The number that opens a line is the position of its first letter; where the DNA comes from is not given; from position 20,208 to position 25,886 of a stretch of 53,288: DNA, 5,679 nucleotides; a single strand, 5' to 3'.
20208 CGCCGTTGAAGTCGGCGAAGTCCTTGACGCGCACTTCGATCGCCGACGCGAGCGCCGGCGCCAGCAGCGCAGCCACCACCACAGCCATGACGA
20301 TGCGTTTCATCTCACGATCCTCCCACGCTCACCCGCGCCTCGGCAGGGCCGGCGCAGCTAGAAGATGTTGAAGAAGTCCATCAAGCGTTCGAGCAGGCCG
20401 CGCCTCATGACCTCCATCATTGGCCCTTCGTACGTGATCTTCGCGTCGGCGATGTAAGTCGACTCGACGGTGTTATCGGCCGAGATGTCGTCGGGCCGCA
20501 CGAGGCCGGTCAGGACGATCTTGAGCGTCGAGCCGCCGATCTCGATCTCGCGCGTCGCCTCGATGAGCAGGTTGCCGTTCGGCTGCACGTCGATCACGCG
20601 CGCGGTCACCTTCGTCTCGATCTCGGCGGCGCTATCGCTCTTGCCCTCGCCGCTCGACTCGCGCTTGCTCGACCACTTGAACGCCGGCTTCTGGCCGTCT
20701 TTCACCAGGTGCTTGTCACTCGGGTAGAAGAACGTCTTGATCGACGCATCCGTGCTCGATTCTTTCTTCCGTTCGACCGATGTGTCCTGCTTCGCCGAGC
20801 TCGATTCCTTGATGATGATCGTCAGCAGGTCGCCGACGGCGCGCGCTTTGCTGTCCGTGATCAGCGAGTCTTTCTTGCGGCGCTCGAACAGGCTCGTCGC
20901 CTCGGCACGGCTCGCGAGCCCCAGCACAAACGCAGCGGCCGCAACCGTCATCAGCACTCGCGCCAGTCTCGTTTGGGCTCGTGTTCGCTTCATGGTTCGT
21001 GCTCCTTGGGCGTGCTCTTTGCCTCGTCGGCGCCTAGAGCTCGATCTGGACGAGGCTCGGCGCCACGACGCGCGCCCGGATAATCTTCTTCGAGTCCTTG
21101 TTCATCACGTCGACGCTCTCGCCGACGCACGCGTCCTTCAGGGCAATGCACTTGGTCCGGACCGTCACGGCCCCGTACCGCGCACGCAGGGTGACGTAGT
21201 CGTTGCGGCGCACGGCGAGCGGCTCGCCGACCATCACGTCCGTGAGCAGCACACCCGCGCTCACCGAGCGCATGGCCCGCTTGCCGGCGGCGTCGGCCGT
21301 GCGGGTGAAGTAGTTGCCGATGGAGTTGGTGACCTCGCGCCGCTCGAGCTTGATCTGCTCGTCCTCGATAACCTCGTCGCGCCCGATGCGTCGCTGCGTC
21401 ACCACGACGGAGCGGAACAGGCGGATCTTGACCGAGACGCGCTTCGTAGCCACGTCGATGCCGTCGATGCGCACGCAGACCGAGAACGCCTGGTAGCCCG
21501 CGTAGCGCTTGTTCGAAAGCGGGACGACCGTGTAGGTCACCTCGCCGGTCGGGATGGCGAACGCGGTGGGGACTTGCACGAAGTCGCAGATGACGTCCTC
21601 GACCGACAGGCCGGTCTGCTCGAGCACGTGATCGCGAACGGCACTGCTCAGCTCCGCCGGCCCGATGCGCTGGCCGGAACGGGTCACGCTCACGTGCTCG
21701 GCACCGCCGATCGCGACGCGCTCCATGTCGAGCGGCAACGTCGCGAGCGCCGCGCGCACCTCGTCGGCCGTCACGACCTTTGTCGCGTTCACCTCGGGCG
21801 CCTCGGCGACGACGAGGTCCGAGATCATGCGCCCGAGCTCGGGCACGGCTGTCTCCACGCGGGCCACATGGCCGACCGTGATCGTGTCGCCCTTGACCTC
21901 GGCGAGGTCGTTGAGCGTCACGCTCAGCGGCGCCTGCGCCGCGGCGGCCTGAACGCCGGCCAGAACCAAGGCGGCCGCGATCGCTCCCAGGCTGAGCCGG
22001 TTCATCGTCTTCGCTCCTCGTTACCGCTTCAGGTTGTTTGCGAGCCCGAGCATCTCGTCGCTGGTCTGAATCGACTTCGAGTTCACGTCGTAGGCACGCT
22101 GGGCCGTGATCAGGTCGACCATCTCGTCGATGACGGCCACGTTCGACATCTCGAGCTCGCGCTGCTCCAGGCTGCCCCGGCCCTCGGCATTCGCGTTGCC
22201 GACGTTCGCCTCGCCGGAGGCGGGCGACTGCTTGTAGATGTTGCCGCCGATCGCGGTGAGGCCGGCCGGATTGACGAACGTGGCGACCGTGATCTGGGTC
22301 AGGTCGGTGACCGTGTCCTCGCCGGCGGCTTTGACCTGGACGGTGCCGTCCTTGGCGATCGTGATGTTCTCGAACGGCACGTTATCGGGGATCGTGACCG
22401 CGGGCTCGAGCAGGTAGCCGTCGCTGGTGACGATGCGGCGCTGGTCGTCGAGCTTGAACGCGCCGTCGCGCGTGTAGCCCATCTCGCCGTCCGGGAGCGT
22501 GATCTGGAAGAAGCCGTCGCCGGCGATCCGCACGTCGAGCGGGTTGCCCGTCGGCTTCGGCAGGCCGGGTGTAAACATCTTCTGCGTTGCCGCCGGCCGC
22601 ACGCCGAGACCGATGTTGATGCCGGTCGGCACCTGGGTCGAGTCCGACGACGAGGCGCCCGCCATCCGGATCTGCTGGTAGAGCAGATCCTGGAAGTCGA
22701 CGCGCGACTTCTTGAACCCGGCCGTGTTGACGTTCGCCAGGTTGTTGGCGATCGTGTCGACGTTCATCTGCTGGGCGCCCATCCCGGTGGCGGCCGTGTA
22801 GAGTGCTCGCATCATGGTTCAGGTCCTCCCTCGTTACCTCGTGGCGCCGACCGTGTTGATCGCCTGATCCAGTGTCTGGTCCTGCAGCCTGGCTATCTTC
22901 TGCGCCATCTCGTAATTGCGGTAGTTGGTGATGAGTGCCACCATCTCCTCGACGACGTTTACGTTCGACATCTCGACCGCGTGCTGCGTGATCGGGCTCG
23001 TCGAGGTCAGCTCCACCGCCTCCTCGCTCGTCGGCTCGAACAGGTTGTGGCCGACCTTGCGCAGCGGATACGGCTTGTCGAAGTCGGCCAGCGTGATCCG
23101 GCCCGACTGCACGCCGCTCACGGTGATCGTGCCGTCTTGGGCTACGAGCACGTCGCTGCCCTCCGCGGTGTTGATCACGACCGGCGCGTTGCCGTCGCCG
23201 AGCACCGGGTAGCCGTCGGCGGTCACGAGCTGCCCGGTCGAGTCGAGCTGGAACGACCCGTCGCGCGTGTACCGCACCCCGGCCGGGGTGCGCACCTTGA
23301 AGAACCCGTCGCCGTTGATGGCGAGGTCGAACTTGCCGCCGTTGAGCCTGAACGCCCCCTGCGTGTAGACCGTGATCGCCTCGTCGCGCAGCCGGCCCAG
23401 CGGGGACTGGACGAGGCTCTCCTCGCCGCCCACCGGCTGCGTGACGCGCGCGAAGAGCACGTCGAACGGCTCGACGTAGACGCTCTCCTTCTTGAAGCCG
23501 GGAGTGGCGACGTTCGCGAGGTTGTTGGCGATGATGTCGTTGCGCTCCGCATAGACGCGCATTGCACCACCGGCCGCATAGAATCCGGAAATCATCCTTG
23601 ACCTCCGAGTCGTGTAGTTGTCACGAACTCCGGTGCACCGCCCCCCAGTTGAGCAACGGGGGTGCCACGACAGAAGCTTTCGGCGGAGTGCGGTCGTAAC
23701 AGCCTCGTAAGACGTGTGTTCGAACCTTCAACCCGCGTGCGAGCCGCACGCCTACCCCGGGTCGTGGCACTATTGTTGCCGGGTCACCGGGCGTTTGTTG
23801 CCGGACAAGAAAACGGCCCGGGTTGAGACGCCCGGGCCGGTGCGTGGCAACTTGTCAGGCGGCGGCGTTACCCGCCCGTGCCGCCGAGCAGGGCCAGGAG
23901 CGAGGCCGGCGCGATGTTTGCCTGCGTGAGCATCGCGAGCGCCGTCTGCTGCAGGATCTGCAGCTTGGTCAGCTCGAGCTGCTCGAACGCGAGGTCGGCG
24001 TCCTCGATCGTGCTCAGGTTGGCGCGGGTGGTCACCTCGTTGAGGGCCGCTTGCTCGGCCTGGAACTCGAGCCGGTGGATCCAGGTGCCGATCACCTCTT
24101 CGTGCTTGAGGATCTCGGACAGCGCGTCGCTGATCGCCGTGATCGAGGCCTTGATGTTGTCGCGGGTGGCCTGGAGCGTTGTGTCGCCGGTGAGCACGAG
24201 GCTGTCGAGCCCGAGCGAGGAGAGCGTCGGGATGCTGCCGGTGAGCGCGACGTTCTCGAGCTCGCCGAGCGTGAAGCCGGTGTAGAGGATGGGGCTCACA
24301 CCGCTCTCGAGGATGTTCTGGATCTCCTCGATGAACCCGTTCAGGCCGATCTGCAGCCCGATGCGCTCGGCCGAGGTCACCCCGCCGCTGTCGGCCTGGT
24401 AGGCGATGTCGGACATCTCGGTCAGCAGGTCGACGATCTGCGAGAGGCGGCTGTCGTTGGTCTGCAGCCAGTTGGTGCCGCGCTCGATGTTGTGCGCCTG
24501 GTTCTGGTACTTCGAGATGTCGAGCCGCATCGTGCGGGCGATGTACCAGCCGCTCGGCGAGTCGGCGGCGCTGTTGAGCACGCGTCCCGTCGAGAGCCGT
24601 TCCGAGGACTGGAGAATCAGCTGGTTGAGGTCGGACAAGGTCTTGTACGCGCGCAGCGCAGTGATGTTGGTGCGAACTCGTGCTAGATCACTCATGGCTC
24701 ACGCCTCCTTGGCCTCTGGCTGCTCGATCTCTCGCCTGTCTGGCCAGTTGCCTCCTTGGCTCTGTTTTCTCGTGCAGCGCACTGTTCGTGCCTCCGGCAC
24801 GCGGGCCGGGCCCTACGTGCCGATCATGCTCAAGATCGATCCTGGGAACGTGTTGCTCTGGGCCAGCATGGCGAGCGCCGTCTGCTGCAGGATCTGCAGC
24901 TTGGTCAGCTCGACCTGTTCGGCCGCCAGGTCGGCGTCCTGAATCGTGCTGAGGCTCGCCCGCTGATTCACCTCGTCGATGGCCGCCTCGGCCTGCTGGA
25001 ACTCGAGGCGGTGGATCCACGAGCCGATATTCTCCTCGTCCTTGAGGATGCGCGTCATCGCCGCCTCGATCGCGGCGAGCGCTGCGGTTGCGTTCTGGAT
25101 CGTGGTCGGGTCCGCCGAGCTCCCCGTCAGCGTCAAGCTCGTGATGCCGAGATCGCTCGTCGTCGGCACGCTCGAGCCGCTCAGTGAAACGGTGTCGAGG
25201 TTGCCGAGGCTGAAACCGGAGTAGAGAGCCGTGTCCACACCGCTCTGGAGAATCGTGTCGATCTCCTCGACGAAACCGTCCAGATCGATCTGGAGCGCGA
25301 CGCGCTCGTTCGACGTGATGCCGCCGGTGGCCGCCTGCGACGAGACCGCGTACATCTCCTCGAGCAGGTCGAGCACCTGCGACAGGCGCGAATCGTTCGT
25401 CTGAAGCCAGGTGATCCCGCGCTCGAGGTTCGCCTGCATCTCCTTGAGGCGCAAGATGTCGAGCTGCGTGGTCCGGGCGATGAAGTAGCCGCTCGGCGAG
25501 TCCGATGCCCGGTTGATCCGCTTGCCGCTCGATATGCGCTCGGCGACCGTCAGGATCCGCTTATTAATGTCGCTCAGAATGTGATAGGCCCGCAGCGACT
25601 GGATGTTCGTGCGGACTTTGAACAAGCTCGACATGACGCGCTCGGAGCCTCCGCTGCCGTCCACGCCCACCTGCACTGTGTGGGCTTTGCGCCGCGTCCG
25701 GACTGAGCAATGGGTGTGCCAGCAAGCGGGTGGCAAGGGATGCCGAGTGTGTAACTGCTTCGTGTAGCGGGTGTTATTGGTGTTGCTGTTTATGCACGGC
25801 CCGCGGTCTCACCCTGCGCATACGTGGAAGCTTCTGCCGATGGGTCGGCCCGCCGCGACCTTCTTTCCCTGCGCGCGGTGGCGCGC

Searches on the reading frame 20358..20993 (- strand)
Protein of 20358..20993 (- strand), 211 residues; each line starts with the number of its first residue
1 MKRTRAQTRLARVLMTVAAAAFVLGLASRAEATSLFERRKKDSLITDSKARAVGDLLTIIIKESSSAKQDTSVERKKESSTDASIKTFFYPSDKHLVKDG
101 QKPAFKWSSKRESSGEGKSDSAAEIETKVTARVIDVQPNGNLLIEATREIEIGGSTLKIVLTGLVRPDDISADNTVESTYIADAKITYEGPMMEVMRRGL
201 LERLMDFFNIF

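Call 11: search_protein_families(library=pfam, proteins=[window:20358-20993:-], max_evalue=0.001)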
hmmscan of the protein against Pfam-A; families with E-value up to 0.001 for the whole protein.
window:20358-20993:- (211 aa): 1 family
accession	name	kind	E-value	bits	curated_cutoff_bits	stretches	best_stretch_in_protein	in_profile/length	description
PF02107.21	FlgH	-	9.1e-46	156.1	27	1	30-207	2-169/172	Flagellar L-ring protein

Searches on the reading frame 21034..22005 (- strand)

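Call 11: search_protein_families(library=pfam, proteins=[window:21034-22005:-], max_evalue=0.001)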
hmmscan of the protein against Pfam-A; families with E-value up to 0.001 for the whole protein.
window:21034-22005:- (323 aa): 2 families
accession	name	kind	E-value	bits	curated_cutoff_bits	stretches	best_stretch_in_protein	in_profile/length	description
PF13144.11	ChapFlgA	-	3.1e-25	89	23.8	1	199-321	2-122/122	Chaperone for flagella basal body P-ring formation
PF08666.17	SAF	-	0.00061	20.7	21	0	200-259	3-62/63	SAF domain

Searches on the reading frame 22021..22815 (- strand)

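Call 11: search_protein_families(library=pfam, proteins=[window:22021-22815:-], max_evalue=0.001)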
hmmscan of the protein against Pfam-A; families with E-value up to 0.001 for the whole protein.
window:22021-22815:- (264 aa): 3 families
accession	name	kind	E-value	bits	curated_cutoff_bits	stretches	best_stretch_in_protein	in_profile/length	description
PF22692.1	LlgE_F_G_D1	-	6.6e-25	87.5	27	1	97-161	2-64/64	Flagellar hook protein FlgE/F/G D1 domain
PF06429.18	Flg_bbr_C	-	3.5e-17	62.1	23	1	218-262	2-46/46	Flagellar basal body rod FlgEFG protein C-terminal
PF00460.25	Flg_bb_rod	-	2.7e-10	40.4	20.7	1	5-35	1-31/31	Flagella basal body rod protein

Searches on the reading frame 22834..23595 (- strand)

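Call 11: search_protein_families(library=pfam, proteins=[window:22834-23595:-], max_evalue=0.001)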
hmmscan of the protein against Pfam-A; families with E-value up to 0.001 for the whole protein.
window:22834-23595:- (253 aa): 3 families
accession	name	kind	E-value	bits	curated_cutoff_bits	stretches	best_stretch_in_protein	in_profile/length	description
PF22692.1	LlgE_F_G_D1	-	9.1e-19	67.8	27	1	92-159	1-64/64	Flagellar hook protein FlgE/F/G D1 domain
PF06429.18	Flg_bbr_C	-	3.2e-13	49.4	23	1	204-247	2-45/46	Flagellar basal body rod FlgEFG protein C-terminal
PF00460.25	Flg_bb_rod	-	5e-06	26.8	20.7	1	5-35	1-31/31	Flagella basal body rod protein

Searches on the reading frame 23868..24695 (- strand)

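Call 11: search_protein_families(library=pfam, proteins=[window:23868-24695:-], max_evalue=0.001)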
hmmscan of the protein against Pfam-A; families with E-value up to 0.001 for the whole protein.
window:23868-24695:- (275 aa): 2 families
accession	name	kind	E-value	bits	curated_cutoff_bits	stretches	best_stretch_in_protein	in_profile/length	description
PF00669.25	Flagellin_N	-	2.1e-22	80.1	26.6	1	7-130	1-124/139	Bacterial flagellin N-terminal helical region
PF00700.27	Flagellin_C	-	9.4e-13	48.7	23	1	185-270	1-86/86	Bacterial flagellin C-terminal helical region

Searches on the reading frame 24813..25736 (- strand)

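Call 11: search_protein_families(library=pfam, proteins=[window:24813-25736:-], max_evalue=0.001)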
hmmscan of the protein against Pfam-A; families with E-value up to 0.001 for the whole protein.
window:24813-25736:- (307 aa): 2 families
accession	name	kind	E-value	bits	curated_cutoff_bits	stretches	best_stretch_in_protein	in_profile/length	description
PF00669.25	Flagellin_N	-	1e-22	81.1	26.6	1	41-164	1-124/139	Bacterial flagellin N-terminal helical region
PF00700.27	Flagellin_C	-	7.6e-14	52.3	23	1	220-304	1-85/86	Bacterial flagellin C-terminal helical region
